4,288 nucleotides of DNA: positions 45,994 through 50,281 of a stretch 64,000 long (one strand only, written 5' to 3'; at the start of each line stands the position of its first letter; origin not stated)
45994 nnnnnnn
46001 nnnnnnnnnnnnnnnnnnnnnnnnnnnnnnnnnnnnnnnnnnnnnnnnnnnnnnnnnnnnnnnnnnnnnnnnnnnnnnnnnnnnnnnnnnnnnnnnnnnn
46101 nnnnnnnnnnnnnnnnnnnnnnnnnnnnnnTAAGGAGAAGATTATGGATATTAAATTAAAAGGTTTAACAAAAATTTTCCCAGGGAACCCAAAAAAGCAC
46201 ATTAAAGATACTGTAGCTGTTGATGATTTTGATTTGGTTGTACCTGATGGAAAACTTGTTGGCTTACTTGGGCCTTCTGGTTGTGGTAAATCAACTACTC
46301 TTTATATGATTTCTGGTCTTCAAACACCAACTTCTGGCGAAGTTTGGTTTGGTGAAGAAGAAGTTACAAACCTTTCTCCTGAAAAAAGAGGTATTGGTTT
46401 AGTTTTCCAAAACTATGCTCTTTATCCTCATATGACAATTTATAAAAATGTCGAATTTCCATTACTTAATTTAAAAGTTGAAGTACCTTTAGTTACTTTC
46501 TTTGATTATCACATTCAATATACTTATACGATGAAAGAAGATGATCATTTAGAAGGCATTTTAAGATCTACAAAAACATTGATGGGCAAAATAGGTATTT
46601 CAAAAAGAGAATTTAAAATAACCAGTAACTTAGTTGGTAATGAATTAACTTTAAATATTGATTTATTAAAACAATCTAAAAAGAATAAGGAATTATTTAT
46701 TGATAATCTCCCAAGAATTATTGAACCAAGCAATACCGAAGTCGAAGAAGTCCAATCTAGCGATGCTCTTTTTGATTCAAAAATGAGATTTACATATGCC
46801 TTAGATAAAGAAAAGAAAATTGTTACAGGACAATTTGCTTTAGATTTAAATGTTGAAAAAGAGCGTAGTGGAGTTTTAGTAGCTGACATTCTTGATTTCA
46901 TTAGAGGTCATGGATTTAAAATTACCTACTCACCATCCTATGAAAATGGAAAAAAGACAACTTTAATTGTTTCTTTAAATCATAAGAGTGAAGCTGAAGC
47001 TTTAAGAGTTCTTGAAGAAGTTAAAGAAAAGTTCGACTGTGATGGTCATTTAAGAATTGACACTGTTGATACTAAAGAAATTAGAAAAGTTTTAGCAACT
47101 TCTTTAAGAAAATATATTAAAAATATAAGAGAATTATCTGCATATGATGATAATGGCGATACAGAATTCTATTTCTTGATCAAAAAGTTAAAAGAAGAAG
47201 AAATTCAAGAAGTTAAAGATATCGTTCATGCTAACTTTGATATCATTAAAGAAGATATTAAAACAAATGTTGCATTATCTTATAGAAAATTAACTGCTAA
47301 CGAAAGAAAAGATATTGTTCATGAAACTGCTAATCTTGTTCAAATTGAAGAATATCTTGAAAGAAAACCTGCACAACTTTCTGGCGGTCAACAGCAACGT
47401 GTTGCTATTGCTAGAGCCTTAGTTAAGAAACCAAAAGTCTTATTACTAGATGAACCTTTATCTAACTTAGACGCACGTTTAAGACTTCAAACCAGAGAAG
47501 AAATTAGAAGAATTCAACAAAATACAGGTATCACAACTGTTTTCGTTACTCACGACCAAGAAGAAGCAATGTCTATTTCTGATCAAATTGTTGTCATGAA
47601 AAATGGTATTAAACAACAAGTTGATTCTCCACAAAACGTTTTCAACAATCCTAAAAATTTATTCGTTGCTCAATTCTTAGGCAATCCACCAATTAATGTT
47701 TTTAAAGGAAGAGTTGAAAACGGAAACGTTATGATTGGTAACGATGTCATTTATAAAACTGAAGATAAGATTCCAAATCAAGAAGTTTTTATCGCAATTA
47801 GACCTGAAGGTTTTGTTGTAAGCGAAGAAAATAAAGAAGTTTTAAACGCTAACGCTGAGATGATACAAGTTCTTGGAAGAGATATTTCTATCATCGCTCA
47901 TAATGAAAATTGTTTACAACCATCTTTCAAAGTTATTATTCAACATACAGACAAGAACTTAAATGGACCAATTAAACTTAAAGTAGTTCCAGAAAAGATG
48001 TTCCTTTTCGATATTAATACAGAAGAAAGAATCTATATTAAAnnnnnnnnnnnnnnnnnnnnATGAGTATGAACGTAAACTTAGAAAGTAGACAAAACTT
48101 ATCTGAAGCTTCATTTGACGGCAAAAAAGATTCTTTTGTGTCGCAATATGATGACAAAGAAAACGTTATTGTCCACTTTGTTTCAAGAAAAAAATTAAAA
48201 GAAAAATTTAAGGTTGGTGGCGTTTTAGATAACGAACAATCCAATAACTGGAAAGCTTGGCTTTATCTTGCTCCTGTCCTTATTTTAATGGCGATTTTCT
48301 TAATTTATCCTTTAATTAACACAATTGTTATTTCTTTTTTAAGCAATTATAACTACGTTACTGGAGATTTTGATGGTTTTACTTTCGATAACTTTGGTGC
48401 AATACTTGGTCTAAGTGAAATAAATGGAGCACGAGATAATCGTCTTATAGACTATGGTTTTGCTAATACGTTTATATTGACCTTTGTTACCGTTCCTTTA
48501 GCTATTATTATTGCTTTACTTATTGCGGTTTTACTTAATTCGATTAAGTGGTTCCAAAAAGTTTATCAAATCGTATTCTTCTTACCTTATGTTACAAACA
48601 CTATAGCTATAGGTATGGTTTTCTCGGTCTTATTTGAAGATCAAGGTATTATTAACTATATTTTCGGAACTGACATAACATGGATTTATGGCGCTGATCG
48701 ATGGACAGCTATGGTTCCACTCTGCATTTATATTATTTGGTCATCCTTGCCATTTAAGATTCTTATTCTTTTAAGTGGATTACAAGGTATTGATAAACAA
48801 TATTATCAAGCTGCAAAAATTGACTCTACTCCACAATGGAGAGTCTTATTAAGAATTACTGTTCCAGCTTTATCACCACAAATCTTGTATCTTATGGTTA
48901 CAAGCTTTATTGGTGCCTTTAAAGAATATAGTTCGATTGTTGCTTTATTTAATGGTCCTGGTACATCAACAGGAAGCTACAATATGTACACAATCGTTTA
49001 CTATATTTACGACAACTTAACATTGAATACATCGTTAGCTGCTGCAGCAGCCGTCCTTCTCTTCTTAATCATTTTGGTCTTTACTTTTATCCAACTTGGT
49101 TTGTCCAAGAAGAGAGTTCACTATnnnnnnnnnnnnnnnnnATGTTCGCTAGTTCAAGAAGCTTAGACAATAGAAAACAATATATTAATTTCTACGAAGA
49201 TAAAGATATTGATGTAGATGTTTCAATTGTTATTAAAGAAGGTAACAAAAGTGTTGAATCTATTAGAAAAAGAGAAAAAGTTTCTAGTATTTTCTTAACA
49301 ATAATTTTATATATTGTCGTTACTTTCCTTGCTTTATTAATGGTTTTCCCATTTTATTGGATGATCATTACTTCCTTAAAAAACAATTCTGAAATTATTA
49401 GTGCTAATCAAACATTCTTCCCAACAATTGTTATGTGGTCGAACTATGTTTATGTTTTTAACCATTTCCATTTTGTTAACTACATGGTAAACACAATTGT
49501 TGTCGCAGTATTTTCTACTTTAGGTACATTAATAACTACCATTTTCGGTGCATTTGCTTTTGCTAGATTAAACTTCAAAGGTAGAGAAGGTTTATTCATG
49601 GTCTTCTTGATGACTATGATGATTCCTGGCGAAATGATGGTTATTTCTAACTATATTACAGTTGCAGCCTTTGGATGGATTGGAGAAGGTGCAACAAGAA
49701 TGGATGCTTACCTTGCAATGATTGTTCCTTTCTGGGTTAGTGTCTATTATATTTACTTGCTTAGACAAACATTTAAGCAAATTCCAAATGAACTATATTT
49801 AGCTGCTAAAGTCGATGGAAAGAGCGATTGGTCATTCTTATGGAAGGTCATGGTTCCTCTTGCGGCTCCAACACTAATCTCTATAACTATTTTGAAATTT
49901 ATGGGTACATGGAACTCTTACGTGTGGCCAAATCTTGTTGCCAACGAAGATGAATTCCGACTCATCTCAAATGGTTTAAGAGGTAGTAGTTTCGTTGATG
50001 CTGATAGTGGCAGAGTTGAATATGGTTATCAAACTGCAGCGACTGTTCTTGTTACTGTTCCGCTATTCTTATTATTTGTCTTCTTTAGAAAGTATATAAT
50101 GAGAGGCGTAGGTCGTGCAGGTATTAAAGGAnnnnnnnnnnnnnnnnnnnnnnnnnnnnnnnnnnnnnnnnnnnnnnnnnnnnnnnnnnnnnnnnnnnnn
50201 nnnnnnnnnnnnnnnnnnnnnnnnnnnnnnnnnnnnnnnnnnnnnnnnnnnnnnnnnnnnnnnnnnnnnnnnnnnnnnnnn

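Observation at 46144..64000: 18-kb candidate extracellular nucleic-acid capture, degradation, dephosphorylation and import supercluster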

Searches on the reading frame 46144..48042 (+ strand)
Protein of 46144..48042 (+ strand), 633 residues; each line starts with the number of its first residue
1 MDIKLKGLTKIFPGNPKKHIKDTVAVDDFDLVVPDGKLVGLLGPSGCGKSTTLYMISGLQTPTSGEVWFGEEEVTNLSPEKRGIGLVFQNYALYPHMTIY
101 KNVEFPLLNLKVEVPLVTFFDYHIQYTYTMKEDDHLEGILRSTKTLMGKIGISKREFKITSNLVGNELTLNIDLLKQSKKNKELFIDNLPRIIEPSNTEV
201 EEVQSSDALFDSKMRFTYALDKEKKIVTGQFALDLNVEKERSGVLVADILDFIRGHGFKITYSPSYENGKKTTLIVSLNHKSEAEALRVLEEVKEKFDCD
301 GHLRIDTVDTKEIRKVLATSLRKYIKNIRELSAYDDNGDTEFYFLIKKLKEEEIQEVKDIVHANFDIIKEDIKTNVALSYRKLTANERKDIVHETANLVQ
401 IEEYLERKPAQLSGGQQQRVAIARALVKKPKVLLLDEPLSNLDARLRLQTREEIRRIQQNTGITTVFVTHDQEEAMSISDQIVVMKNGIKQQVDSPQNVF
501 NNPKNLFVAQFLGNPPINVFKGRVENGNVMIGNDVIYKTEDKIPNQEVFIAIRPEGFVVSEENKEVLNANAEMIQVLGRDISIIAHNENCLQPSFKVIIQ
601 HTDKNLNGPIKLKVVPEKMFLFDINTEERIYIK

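Call 5: search_protein_families(library=pfam, proteins=[window:46144-48042:+], max_evalue=0.01)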
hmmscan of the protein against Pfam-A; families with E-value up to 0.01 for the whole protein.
window:46144-48042:+ (633 aa): 4 families
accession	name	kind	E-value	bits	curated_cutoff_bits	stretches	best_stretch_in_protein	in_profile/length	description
PF00005.33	ABC_tran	-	9.8e-35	120.6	25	2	27-135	2-84/137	ABC transporter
PF13304.12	AAA_21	-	6.2e-07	30.2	27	1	324-473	165-301/304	AAA domain, putative AbiEii toxin, Type IV TA system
PF17850.7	CysA_C_terminal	-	0.0012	19.8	29.7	1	518-555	1-39/43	CysA C-terminal regulatory domain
PF17792.6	ThiD2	-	0.0042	17.9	23.5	0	282-372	9-92/124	ThiD2 family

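Call 9: search_protein_families(library=ncbifam, proteins=[window:46144-48042:+], max_evalue=0.01)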
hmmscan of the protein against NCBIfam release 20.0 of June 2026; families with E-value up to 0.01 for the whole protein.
window:46144-48042:+ (633 aa): 185 families (the best 25 are shown)
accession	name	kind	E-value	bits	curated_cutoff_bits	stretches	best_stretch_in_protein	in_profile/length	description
NF008653.0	PRK11650.1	subfamily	3.8e-100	335.4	432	2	377-630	100-355/357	sn-glycerol-3-phosphate ABC transporter ATP-binding protein UgpC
NF040933.2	ABC_arch_GlcV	equivalog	8e-93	311.1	450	2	377-605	107-327/357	glucose ABC transporter ATP-binding protein GlcV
TIGR03265.1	PhnT2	equivalog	6.4e-92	308.5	457.7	2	375-590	96-315/353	putative 2-aminoethylphosphonate ABC transporter ATP-binding protein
NF006987.0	PRK09452.1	equivalog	1.4e-88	297.1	482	2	373-565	107-307/378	spermidine/putrescine ABC transporter ATP-binding protein PotA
TIGR01187.1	potA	subfamily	1.1e-86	290.9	355.6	2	372-565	59-260/325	polyamine ABC transporter ATP-binding protein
NF043075.1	MMSYN1_0197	equivalog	4.4e-84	282.3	550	2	370-618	89-335/341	spermidine/putrescine ABC transporter ATP-binding protein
NF008513.0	PRK11432.1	equivalog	1.6e-83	280.6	496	2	377-620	102-345/351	ferric ABC transporter ATP-binding protein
NF008233.0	PRK11000.1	equivalog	2.5e-77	260.2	568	2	382-591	104-322/369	maltose/maltodextrin ABC transporter ATP-binding protein MalK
TIGR00968.1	3a0106s01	subfamily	3.2e-77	259.2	342.75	2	372-514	89-233/237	sulfate ABC transporter ATP-binding protein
NF040840.2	tungstate_WtpC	equivalog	3.7e-70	236.9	440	2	376-566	93-285/347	tungstate ABC transporter ATP-binding protein WtpC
NF008105.0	PRK10851.1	equivalog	2.9e-69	233.5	502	2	385-576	110-299/362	sulfate/thiosulfate ABC transporter ATP-binding protein CysA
NF008621.0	PRK11607.1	equivalog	5.7e-65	219.6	613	2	375-564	111-309/377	putrescine ABC transporter ATP-binding subunit PotG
TIGR03258.1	PhnT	equivalog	7.8e-65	219.2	499.15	2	372-578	97-314/359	2-aminoethylphosphonate ABC transport system ATP-binding subunit PhnT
TIGR01186.1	proV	subfamily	9e-61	206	326.6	2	373-575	89-295/363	betaine/proline/choline family ABC transporter ATP-binding protein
TIGR01184.1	ntrCD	subfamily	7.6e-51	172.9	291.8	2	367-494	70-197/230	nitrate ABC transporter ATP-binding protein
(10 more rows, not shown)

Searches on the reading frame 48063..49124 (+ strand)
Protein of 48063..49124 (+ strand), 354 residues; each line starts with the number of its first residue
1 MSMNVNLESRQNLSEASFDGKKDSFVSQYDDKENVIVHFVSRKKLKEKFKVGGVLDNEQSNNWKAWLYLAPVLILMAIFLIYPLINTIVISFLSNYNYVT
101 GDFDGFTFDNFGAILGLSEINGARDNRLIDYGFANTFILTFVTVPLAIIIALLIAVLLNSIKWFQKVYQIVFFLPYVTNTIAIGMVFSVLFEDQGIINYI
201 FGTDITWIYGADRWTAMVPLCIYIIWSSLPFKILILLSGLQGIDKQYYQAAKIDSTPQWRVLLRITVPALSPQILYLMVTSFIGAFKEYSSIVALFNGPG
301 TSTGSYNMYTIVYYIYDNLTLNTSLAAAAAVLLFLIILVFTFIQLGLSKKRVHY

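Call 5: search_protein_families(library=pfam, proteins=[window:48063-49124:+], max_evalue=0.01)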
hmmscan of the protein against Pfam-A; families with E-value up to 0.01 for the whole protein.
window:48063-49124:+ (354 aa): 1 family
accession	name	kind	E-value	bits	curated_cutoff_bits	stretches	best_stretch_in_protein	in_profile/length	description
PF00528.27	BPD_transp_1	-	1.1e-20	74.5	26.4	1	147-350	1-181/184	Binding-protein-dependent transport system inner membrane component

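Call 9: search_protein_families(library=ncbifam, proteins=[window:48063-49124:+], max_evalue=0.01)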
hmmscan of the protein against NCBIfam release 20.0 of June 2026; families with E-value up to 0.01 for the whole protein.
window:48063-49124:+ (354 aa): 15 families
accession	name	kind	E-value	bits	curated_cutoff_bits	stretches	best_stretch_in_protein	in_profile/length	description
NF008232.0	PRK10999.1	equivalog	8.3e-21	74.3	392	2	133-351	287-518/520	maltose ABC transporter permease MalF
NF007852.0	PRK10561.1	equivalog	1.2e-20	74.6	335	1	61-354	10-294/295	sn-glycerol-3-phosphate ABC transporter permease UgpA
TIGR00969.1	3a0106s02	subfamily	1.5e-12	47.6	240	1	132-344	62-266/272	sulfate ABC transporter permease subunit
TIGR03262.1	PhnU2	equivalog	1.9e-12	46.6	593.25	1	68-343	6-252/546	putative 2-aminoethylphosphonate ABC transporter permease subunit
NF040931.1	ABC_arch_GlcT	equivalog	8.2e-10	38.8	360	1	71-347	4-272/278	glucose ABC transporter permease GlcT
NF006939.0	PRK09421.1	equivalog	1.2e-09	37.9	262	1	141-331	20-208/230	molybdate ABC transporter permease subunit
TIGR02141.1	modB_ABC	equivalog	4e-09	36.4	182.6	1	138-343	5-201/208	molybdate ABC transporter permease subunit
TIGR01581.1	Mo_ABC_porter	hypoth_equivalog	7.1e-09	35.5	210.3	1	138-338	28-220/225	ABC transporter permease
TIGR02139.1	permease_CysT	equivalog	1.4e-07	31.4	246.1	1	133-344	52-259/265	sulfate ABC transporter permease subunit CysT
NF008208.0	PRK10971.1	equivalog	1.2e-06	28.2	415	1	135-342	62-263/277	sulfate/thiosulfate ABC transporter permease CysT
NF011624.0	PRK15050.1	equivalog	5.1e-06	25.8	247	1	57-340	16-276/297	2-aminoethylphosphonate ABC transporter permease subunit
NF043074.1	MMSYN1_0196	equivalog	8.3e-06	25.3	350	1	62-344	7-263/277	spermidine/putrescine ABC transporter permease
NF040733.1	ABC_perm_U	equivalog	0.00011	21.8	295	1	223-280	125-183/251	ABC transporter permease subunit SaoP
NF007047.0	PRK09500.1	equivalog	0.0002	21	326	1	73-345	11-250/257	spermidine/putrescine ABC transporter permease PotC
NF007044.0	PRK09497.1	equivalog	0.0078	15.7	348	0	72-339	15-270/285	spermidine/putrescine ABC transporter permease PotB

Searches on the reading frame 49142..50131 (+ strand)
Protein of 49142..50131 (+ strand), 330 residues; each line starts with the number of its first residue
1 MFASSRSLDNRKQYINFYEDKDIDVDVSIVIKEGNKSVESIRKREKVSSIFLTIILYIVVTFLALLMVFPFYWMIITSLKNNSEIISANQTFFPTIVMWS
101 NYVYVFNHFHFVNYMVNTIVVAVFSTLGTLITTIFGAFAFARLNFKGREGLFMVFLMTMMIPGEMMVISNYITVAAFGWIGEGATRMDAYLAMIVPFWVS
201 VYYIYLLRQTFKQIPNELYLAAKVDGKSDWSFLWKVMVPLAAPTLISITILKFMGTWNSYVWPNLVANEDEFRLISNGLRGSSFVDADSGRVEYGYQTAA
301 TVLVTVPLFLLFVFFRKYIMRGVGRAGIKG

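Call 5: search_protein_families(library=pfam, proteins=[window:49142-50131:+], max_evalue=0.01)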
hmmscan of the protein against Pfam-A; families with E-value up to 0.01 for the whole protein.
window:49142-50131:+ (330 aa): 1 family
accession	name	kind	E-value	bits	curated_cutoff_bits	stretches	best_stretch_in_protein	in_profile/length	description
PF00528.27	BPD_transp_1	-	1.1e-17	64.9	26.4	1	134-323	3-182/184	Binding-protein-dependent transport system inner membrane component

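Call 9: search_protein_families(library=ncbifam, proteins=[window:49142-50131:+], max_evalue=0.01)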
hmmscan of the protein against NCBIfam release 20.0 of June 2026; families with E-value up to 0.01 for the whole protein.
window:49142-50131:+ (330 aa): 10 families
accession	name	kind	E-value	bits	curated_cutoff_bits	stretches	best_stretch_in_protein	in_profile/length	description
NF008210.0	PRK10973.1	equivalog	2.2e-27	96.5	297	1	52-323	8-276/281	sn-glycerol-3-phosphate ABC transporter permease UgpE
NF040932.1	ABC_arch_GlcU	equivalog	6.3e-26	91.6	340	1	54-324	3-265/272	glucose ABC transporter permease GlcU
NF008231.0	PRK10998.1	equivalog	3.9e-18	66.1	261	1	56-330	17-296/296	maltose ABC transporter permease MalG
TIGR01581.1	Mo_ABC_porter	hypoth_equivalog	1.6e-11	44.1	210.3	2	125-254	33-169/225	ABC transporter permease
NF007047.0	PRK09500.1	equivalog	6.6e-09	35.7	326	1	61-254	12-194/257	spermidine/putrescine ABC transporter permease PotC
NF011624.0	PRK15050.1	equivalog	7.9e-09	35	247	1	40-260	15-233/297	2-aminoethylphosphonate ABC transporter permease subunit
TIGR02141.1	modB_ABC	equivalog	2.8e-07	30.4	182.6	1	118-254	3-146/208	molybdate ABC transporter permease subunit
NF006939.0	PRK09421.1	equivalog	0.00011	21.7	262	1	118-254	15-159/230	molybdate ABC transporter permease subunit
TIGR03226.1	PhnU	equivalog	0.0032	17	283.45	0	209-260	200-251/311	2-aminoethylphosphonate ABC transporter permease subunit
NF008196.0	PRK10952.1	equivalog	0.0075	15.1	439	0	210-247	230-267/356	glycine betaine/L-proline ABC transporter permease ProW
